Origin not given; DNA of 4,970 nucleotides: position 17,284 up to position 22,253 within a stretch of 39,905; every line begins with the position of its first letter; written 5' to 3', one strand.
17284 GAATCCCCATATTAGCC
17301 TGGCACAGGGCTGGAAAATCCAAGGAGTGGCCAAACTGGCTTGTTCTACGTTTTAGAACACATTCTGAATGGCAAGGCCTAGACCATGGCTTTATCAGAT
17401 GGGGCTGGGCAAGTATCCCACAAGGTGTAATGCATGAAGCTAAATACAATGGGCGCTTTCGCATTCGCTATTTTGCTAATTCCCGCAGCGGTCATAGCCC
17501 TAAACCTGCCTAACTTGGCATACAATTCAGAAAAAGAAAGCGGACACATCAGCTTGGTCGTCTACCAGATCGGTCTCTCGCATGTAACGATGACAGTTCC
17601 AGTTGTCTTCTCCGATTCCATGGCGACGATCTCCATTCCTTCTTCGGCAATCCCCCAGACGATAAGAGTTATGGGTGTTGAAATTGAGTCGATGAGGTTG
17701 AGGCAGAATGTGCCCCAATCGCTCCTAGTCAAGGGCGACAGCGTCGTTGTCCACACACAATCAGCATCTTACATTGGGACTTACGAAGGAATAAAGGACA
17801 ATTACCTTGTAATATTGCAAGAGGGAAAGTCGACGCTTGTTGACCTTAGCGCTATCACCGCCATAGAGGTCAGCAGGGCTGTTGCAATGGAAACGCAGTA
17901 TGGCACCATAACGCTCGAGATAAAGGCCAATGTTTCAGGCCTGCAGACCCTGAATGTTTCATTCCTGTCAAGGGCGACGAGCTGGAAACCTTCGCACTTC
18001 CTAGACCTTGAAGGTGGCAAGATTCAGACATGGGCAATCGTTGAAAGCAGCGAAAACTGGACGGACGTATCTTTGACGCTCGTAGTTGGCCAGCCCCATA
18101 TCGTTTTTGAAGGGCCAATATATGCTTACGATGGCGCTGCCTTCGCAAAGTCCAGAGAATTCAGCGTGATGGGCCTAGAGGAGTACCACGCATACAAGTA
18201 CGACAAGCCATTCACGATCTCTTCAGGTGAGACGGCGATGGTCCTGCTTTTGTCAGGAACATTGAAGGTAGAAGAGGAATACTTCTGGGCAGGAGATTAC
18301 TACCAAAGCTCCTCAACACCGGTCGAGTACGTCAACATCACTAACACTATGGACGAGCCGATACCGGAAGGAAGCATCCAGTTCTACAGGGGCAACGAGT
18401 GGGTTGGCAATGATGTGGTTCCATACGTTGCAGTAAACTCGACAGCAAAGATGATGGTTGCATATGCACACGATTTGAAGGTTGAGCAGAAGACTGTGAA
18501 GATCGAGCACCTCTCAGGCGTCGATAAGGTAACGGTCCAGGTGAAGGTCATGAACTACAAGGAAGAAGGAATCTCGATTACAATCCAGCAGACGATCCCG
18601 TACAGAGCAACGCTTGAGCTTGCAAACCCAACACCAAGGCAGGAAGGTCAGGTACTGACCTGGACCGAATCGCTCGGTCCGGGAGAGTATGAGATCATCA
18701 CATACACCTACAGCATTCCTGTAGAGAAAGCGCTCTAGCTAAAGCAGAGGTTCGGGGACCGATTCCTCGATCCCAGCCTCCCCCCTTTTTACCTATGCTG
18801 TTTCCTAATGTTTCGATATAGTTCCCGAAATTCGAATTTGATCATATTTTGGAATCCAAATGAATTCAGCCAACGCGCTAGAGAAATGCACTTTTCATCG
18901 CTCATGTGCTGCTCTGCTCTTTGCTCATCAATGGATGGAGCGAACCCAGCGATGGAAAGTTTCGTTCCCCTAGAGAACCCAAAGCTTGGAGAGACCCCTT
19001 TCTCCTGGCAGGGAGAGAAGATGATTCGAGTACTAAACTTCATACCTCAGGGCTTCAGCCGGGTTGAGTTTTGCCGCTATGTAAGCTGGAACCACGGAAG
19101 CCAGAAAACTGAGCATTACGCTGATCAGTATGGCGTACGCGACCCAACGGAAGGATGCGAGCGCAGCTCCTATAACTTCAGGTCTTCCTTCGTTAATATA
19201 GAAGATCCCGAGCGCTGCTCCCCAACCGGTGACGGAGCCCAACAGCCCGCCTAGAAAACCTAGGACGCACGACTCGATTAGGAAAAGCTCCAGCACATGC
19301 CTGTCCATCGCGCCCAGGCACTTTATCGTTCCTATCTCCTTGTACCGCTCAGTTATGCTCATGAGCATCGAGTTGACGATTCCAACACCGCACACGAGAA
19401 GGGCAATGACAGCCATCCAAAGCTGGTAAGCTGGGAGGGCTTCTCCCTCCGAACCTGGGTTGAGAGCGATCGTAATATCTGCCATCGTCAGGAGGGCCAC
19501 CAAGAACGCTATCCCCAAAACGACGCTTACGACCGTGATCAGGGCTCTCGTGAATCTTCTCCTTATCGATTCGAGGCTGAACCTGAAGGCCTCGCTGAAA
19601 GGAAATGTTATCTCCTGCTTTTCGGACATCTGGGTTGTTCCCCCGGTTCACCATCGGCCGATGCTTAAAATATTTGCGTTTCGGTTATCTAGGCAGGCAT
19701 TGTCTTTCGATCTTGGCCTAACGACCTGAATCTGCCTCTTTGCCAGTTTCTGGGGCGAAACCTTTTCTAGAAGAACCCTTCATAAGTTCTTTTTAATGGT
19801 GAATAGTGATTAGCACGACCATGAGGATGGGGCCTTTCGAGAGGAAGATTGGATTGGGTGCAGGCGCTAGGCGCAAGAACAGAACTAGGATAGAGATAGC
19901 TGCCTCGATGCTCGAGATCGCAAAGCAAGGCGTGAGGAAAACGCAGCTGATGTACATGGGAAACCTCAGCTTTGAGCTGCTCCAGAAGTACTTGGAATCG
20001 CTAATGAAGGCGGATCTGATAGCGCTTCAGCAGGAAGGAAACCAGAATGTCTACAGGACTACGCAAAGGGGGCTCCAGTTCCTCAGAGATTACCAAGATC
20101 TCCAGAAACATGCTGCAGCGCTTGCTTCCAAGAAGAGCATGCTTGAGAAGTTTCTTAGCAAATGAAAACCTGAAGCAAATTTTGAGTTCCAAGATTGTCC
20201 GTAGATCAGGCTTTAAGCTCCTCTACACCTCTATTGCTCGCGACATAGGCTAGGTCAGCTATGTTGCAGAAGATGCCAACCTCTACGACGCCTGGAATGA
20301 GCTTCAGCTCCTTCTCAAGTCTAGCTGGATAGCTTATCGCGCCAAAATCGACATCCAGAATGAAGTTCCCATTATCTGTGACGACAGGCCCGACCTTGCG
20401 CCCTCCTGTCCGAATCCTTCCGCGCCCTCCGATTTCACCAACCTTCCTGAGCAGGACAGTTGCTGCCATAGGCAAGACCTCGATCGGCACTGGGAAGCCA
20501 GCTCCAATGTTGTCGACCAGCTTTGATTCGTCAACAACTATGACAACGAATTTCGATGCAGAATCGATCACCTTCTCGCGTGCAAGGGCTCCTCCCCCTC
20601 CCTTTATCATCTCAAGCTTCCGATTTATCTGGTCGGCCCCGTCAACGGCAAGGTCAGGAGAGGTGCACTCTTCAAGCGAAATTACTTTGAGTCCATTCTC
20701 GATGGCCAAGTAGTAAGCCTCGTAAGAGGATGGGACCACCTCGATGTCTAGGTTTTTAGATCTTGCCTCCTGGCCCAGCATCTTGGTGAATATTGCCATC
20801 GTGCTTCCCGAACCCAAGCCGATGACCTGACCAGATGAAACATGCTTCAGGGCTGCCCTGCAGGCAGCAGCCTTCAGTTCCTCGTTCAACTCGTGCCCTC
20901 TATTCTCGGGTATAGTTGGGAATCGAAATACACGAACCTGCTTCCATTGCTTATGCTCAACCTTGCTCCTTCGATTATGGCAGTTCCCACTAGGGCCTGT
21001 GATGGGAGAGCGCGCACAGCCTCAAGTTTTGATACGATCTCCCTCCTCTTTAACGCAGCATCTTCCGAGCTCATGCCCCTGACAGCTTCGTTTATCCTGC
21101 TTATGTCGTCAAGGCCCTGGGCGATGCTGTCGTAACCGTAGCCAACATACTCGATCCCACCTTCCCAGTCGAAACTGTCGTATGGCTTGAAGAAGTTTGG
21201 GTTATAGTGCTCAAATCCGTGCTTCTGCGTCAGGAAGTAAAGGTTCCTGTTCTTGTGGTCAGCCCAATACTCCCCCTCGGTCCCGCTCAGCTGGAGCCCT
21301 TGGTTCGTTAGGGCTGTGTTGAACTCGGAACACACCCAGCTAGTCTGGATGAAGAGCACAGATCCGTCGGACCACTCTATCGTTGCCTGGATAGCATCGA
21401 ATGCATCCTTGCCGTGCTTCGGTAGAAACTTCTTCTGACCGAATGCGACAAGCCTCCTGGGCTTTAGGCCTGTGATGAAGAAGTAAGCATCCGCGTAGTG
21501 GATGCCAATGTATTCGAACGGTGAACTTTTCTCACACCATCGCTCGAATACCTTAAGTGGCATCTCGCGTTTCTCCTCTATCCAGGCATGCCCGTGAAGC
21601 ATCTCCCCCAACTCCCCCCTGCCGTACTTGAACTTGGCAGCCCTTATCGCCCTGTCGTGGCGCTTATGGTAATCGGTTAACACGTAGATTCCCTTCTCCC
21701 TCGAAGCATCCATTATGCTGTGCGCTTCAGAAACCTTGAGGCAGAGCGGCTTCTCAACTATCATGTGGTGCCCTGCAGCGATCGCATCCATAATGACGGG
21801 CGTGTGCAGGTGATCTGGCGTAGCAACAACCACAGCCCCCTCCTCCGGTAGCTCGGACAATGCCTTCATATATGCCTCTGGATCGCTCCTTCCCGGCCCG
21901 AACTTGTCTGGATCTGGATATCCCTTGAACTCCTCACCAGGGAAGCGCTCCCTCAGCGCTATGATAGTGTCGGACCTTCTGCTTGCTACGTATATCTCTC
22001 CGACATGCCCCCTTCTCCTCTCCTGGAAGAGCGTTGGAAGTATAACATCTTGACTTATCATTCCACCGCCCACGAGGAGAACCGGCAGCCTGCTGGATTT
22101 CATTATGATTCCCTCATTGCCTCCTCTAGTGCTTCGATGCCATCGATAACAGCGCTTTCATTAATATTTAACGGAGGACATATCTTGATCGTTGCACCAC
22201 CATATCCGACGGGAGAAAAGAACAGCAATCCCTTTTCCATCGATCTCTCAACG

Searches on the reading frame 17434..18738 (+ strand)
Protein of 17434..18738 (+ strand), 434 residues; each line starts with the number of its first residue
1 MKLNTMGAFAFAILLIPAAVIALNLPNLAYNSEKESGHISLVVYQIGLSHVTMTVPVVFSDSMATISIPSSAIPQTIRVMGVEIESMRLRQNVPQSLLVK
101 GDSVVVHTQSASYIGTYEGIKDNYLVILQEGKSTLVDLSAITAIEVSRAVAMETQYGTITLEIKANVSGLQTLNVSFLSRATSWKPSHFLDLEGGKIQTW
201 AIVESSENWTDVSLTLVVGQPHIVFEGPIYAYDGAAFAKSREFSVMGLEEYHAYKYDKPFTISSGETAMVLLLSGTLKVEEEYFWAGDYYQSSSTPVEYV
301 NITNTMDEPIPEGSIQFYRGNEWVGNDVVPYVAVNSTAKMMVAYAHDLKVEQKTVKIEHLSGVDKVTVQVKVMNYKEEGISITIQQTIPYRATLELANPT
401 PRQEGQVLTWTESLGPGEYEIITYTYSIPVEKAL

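Call 25: search_protein_families(library=pfam, proteins=[window:17434-18738:+])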
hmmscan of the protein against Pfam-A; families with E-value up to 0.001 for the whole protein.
window:17434-18738:+ (434 aa): 1 family
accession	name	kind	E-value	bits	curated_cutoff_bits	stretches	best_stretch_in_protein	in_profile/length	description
PF13598.12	DUF4139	-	5e-07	30.1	31.8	1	173-428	1-201/205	Domain of unknown function (DUF4139)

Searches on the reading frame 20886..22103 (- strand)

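Call 25: search_protein_families(library=pfam, proteins=[window:20886-22103:-])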
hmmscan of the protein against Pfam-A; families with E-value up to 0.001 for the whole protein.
window:20886-22103:- (405 aa): 3 families
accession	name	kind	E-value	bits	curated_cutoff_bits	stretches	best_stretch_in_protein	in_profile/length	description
PF01408.29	GFO_IDH_MocA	-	2.6e-13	51.1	24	1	8-142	3-117/120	Oxidoreductase family, NAD-binding Rossmann fold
PF22725.1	GFO_IDH_MocA_C3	-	2.7e-08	34.3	27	1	155-278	3-122/124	GFO/IDH/MocA C-terminal domain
PF03435.24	Sacchrp_dh_NADP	-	0.00054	20.7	25.1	1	8-116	1-97/129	Saccharopine dehydrogenase NADP binding domain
